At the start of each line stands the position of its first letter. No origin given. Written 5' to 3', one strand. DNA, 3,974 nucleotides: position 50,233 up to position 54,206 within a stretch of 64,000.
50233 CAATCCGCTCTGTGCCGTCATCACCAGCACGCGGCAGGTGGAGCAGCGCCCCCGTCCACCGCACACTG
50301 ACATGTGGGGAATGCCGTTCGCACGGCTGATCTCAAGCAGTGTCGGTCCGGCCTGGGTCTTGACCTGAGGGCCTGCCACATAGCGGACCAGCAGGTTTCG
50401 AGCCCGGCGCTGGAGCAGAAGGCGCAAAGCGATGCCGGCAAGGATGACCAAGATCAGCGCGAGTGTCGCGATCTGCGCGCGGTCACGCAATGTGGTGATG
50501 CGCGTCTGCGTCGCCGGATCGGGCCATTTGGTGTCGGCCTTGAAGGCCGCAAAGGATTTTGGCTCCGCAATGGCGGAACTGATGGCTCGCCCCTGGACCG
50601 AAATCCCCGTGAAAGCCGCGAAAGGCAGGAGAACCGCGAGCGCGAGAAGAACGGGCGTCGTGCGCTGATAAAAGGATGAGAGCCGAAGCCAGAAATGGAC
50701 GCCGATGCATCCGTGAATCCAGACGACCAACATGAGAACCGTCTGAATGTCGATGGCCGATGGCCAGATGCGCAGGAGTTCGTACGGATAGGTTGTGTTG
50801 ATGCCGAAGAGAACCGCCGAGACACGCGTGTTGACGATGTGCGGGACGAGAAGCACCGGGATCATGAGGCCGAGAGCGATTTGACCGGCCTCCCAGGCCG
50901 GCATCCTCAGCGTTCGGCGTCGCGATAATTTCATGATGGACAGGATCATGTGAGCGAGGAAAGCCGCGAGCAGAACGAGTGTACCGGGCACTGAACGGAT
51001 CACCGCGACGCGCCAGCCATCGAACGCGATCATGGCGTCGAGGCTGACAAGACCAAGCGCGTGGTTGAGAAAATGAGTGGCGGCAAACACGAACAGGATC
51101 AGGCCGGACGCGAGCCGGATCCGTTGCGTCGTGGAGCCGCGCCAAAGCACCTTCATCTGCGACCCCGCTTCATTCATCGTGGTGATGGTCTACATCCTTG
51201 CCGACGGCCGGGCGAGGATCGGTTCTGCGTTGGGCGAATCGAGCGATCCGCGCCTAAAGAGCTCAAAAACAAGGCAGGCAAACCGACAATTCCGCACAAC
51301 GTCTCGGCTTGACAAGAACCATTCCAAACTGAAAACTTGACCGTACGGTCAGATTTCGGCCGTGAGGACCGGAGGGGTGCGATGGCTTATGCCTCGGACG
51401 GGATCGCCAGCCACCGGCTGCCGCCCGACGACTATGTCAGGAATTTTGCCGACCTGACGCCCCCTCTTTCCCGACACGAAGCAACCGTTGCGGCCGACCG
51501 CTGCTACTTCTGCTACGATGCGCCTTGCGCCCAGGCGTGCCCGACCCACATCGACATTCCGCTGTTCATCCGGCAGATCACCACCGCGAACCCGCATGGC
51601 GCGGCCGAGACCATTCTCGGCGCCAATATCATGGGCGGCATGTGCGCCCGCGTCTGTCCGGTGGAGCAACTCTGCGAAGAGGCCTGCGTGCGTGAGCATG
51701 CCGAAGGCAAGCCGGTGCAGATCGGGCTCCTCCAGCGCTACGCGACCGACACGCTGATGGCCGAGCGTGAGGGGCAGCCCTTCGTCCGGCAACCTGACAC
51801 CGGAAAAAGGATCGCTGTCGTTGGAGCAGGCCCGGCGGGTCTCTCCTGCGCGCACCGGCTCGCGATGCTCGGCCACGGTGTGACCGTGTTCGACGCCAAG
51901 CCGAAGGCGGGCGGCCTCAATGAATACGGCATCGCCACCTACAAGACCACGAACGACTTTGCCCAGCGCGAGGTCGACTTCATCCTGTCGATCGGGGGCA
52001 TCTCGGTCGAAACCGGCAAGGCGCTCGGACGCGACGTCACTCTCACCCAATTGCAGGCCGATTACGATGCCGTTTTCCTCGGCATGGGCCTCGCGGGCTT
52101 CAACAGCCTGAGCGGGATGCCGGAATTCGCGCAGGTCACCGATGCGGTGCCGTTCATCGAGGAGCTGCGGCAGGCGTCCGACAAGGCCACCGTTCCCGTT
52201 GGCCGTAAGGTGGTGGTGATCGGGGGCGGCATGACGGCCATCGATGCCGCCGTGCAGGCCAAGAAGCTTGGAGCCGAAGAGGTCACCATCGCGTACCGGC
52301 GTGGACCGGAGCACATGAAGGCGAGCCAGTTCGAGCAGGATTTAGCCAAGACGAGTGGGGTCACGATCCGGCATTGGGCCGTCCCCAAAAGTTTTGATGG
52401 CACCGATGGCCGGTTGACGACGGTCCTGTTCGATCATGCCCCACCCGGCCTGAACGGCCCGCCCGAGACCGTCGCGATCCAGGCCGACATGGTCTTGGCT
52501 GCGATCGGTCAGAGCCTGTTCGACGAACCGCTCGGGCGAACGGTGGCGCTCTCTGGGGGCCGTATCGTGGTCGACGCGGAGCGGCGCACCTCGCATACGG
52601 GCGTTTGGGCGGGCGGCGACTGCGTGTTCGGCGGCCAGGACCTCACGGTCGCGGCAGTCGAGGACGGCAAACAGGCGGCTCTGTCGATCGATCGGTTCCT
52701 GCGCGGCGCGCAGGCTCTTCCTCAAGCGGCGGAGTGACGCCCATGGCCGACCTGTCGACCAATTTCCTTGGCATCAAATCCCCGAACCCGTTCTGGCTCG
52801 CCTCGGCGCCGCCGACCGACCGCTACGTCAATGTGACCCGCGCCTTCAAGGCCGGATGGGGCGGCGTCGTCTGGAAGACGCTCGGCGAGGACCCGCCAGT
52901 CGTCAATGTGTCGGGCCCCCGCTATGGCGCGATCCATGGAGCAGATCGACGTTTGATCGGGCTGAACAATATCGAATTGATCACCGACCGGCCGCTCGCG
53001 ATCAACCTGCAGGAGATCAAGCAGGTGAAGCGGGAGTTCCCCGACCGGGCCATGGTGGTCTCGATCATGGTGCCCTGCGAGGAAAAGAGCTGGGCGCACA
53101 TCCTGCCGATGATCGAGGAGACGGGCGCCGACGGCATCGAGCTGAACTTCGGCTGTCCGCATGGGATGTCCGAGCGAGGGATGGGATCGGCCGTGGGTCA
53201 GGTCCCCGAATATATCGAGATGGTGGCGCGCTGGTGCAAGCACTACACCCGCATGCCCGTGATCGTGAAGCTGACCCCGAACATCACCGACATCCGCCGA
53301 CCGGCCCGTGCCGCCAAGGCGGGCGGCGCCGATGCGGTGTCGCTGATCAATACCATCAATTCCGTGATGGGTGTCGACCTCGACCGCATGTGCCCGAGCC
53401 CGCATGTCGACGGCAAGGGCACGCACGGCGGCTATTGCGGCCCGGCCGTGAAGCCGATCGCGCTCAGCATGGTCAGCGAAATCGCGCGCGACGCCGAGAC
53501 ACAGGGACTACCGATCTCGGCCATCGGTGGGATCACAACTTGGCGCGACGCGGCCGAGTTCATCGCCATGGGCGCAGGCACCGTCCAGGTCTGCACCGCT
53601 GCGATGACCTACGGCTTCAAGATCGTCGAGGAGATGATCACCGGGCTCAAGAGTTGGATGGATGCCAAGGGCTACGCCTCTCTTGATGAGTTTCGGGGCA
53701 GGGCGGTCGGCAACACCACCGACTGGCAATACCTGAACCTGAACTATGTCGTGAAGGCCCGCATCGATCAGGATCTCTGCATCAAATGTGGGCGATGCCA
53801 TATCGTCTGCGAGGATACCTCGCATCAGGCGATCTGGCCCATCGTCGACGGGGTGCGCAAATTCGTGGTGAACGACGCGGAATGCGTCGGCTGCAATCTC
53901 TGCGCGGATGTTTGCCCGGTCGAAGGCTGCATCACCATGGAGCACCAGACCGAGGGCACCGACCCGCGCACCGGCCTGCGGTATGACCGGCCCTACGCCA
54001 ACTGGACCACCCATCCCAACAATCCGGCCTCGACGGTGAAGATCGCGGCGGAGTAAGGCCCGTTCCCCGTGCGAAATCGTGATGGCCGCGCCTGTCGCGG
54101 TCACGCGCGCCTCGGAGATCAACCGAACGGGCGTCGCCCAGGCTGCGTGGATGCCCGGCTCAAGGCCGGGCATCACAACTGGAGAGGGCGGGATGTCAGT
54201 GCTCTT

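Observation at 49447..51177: Membrane-embedded adenylate cyclase fused to a plant-type 2Fe-2S ferredoxin domain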

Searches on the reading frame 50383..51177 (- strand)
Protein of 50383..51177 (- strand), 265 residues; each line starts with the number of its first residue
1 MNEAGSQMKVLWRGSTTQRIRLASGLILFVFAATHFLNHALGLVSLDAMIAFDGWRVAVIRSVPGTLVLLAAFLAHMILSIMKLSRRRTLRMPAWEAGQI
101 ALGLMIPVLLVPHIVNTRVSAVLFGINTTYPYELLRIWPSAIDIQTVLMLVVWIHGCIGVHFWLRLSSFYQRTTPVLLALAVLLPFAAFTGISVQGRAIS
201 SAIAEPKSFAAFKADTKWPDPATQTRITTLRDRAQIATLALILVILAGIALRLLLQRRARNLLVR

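Call 17: search_solved_structures(query=window:50383-51177:-, max_evalue=10, show_alignments=3)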
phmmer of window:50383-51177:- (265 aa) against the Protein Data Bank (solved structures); distinct sequences matched with E-value up to 10: 0.

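Call 18: search_protein_families(library=ncbifam, proteins=[window:50383-51177:-], max_evalue=10)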
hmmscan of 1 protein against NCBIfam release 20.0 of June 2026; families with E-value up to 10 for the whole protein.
window:50383-51177:- (265 aa): 1 family
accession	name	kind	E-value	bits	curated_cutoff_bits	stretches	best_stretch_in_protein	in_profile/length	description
NF045987.1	SPE_1075_fam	subfamily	0.19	10.8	125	0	5-50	8-53/268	SPE_1075/MLC_0560 family membrane protein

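Call 22: search_solved_structures(query=A2, max_evalue=10, show_alignments=3)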
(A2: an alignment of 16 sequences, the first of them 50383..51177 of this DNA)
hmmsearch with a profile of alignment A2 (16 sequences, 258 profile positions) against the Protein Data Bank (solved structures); distinct sequences matched with E-value up to 10: 1.
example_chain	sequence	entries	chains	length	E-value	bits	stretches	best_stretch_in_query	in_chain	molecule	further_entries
2nuh_A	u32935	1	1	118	0.29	13.7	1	61-97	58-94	Periplasmic divalent cation tolerance protein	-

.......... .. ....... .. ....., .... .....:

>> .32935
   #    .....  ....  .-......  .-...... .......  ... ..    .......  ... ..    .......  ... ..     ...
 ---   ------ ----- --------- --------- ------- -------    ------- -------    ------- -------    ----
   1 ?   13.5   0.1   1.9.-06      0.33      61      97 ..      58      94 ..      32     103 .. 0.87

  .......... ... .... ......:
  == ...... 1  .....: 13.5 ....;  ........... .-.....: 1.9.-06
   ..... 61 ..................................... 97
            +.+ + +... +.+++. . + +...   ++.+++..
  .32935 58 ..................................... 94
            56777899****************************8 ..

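Call 23: search_protein_families(library=pfam, alignment_id=A2, max_evalue=10)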
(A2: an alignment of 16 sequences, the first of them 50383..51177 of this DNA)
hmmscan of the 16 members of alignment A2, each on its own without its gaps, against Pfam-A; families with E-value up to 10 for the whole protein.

A. member 1, window:50383-51177:- (265 aa): 0 families

B. families by the number of members that match (of 16 scanned): 5 families
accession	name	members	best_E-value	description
PF05437.17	AzlD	1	0.005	Branched-chain amino acid transport protein (AzlD)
PF12555.13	SteA-like_C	1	0.064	SteA-like C-terminal domain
PF04648.17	MF_alpha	1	0.13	Yeast mating factor alpha hormone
PF03745.19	DUF309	1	0.18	Domain of unknown function (DUF309)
PF24213.1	DUF7434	1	2.5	Family of unknown function (DUF7434)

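Call 29: predict_structure(alignment_id=A2)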
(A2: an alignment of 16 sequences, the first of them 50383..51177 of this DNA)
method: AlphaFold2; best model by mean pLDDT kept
length: 265 residues; sequences in the alignment: 16
mean_pLDDT: 89.6   pTM: 0.83
mean pLDDT of the five models: 89.6, 89.6, 88.2, 87.2, 86.9
residues with pLDDT >= 90: 180; 70-90: 69; 50-70: 12; < 50: 4
segments of 3 or more residues with pLDDT < 50: 1-4
pLDDT, mean of each block of 10 residues (from residue 1): 51 80 94 95 95 88 90 94 89 91 94 90 90 89 93 95 88 94 96 93 89 91 95 95 95 87 68
secondary structure, 60 per line:
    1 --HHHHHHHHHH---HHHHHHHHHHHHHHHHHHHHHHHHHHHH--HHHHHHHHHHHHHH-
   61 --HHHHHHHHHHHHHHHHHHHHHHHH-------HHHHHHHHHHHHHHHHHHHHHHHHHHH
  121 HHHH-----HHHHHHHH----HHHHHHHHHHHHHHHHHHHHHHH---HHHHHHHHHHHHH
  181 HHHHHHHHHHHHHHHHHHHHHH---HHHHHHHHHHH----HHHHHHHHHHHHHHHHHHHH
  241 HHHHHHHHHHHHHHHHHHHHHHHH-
elements in order: H3-12 H16-43 H46-59 H63-86 H94-124 H130-137 H142-164 H168-202 H206-216 H221-264

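Call 73: search_protein_representatives(alignment_id=A2)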
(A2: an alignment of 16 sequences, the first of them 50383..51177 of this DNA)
Query: 16 sequences, 258 profile positions. Proteins with E-value up to 0.001 (for the whole library): 2460; up to 1e-10: 1662; up to 1e-30: 619. The best 150 are listed.
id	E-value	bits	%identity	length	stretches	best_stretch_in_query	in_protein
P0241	9.7e-104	362.6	-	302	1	1-245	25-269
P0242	1.2e-101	355.7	-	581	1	1-257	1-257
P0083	7.0e-101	353.3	-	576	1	3-258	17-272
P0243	1.4e-100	352.3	-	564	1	1-257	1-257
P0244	2.5e-100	351.5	-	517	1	1-248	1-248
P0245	5.5e-99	347.0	-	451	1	1-255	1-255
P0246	1.2e-95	336.0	-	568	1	1-254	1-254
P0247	2.6e-95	335.0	-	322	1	4-246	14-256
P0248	8.4e-95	333.3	-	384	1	1-257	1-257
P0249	1.4e-93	329.3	-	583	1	5-257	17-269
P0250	1.5e-92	326.0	-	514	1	1-257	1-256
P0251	4.9e-89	314.4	-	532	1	2-253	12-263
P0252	5.1e-89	314.4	-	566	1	1-257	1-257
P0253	2.0e-88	312.4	-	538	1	1-257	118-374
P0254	4.4e-86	304.8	-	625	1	3-247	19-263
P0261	5.5e-77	274.9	-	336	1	1-252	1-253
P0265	1.3e-74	267.2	-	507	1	1-199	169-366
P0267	9.3e-73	261.1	-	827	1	7-254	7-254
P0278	5.8e-67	242.1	-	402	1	3-252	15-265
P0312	2.9e-60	220.2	-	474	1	7-252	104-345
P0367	1.2e-53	198.4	-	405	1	8-254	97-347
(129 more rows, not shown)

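Call 74: search_protein_families(library=pfam, proteins=[P0267, P0253, P0265, P0312, P0367, P0241, P0248, P0261, P0278, P0245], max_evalue=0.001)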
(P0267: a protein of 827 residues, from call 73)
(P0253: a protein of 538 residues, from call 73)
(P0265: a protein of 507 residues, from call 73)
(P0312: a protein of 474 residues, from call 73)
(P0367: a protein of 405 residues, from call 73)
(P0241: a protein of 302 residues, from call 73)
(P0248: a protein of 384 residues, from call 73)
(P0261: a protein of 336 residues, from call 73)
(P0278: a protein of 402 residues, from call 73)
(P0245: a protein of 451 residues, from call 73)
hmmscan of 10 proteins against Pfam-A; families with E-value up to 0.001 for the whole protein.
P0267 (827 aa): 2 families
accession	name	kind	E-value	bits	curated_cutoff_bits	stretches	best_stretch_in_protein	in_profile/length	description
PF00691.25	OmpA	-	8.7e-09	36.1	27.2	1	711-805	9-96/98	OmpA family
PF00111.32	Fer2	-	5.2e-07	30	21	1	265-337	10-77/77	2Fe-2S iron-sulfur cluster binding domain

P0253 (538 aa): 0 families

P0265 (507 aa): 1 family
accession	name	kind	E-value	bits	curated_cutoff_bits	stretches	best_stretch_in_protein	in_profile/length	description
PF00873.25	ACR_tran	-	1.7e-25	89.4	28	1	1-81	923-1003/1021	AcrB/AcrD/AcrF family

P0312 (474 aa): 1 family
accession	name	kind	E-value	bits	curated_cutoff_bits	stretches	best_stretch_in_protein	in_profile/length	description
PF00111.32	Fer2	-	5.3e-11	42.8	21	1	353-430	5-77/77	2Fe-2S iron-sulfur cluster binding domain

P0367 (405 aa): 1 family
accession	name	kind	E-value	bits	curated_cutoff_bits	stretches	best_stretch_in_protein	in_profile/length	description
PF00111.32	Fer2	-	5.7e-06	26.6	21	1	354-395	8-50/77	2Fe-2S iron-sulfur cluster binding domain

P0241 (302 aa): 0 families

P0248 (384 aa): 1 family
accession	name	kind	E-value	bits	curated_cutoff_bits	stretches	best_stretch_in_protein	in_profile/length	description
PF00111.32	Fer2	-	6.5e-09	36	21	1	263-336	8-76/77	2Fe-2S iron-sulfur cluster binding domain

P0261 (336 aa): 1 family
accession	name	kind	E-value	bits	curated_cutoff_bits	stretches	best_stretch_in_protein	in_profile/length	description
PF00111.32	Fer2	-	1.3e-08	35.1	21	1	270-336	15-76/77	2Fe-2S iron-sulfur cluster binding domain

P0278 (402 aa): 1 family
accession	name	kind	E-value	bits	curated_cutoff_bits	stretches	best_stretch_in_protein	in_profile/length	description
PF00111.32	Fer2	-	7.3e-07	29.5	21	1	274-348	5-76/77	2Fe-2S iron-sulfur cluster binding domain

P0245 (451 aa): 0 families

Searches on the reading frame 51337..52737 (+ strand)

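Call 26: search_protein_families(library=pfam, proteins=[window:51337-52737:+], max_evalue=0.0001)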
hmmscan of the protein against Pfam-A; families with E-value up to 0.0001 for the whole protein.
window:51337-52737:+ (466 aa): 12 families
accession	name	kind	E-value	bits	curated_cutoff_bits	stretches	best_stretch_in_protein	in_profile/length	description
PF07992.20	Pyr_redox_2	-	2.9e-35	122.5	26.1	1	158-444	2-291/291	Pyridine nucleotide-disulphide oxidoreductase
PF14691.11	Fer4_20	-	1.8e-34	118.4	25.8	1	35-143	3-111/113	Dihydroprymidine dehydrogenase domain II, 4Fe-4S cluster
PF00070.33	Pyr_redox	-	4.3e-14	53.2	22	2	291-365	1-79/82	Pyridine nucleotide-disulphide oxidoreductase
PF13450.12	NAD_binding_8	-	2.4e-09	37.8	21.9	1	161-193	1-33/68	NAD(P)-binding Rossmann-like domain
PF13738.12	Pyr_redox_3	-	8.8e-09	35.5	30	0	286-333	161-207/305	Pyridine nucleotide-disulphide oxidoreductase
PF01266.30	DAO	-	9.1e-08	32.4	27.9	1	158-192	1-35/353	FAD dependent oxidoreductase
PF01262.27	AlaDh_PNT_C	-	3.9e-07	30.1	23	0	290-322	29-60/214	Alanine dehydrogenase/PNT, C-terminal domain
PF00890.30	FAD_binding_2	-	1.3e-06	28.3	20.4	0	159-193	2-36/414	FAD binding domain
PF03486.20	HI0933_like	-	1.7e-06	28.1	50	0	158-192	2-36/244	HI0933-like protein Rossmann domain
PF03807.23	F420_oxidored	-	1.1e-05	26.4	21.6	0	291-413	1-90/94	NADP oxidoreductase coenzyme F420-dependent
PF12831.13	FAD_oxidored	-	1.8e-05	24.7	27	0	159-206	2-49/416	FAD dependent oxidoreductase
PF01134.28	GIDA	-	4.5e-05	23.1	22.1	0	159-186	2-29/391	Glucose inhibited division protein A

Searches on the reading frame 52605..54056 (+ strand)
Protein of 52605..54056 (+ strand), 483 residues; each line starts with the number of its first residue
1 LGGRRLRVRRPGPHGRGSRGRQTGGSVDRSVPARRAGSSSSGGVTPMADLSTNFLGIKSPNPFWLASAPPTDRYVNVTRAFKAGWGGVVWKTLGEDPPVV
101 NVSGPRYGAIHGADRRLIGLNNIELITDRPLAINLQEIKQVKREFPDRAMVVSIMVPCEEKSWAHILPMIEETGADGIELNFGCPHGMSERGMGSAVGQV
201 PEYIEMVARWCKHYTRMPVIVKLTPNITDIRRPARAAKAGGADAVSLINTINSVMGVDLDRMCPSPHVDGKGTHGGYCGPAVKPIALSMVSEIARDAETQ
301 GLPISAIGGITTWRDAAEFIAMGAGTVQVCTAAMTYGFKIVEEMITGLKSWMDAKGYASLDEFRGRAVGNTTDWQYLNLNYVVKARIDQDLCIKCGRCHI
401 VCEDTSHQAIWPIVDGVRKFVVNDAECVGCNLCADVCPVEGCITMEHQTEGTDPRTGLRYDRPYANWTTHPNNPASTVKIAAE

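Call 26: search_protein_families(library=pfam, proteins=[window:52605-54056:+], max_evalue=0.0001)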
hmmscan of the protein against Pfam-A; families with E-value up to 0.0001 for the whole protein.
window:52605-54056:+ (483 aa): 10 families
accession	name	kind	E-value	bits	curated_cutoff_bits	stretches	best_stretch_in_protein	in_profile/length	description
PF01180.27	DHO_dh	-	6.9e-31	108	27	1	50-352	2-291/291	Dihydroorotate dehydrogenase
PF14697.11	Fer4_21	-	2.6e-20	72.8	35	1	385-445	1-59/59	4Fe-4S dicluster domain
PF00037.32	Fer4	-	6.2e-09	35.7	21.1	0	421-440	2-21/24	4Fe-4S binding domain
PF12838.12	Fer4_7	-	9.8e-08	32.8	27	1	392-439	2-50/52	4Fe-4S dicluster domain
PF01207.24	Dus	-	1.6e-07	31.2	20.4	1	168-242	73-152/311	Dihydrouridine synthase (Dus)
PF12837.12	Fer4_6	-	7.4e-07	29.3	25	1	385-410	2-24/24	4Fe-4S binding domain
PF12797.12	Fer4_2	-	6.2e-06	26.3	24.5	0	420-439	3-22/22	4Fe-4S binding domain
PF13237.11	Fer4_10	-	2.2e-05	24.7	25.5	1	385-438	2-53/53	4Fe-4S dicluster domain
PF17179.9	Fer4_22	-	3.2e-05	25.1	27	0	363-403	53-92/95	4Fe-4S dicluster domain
PF13183.11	Fer4_8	-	6.6e-05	23.8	27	0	426-442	4-20/68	4Fe-4S dicluster domain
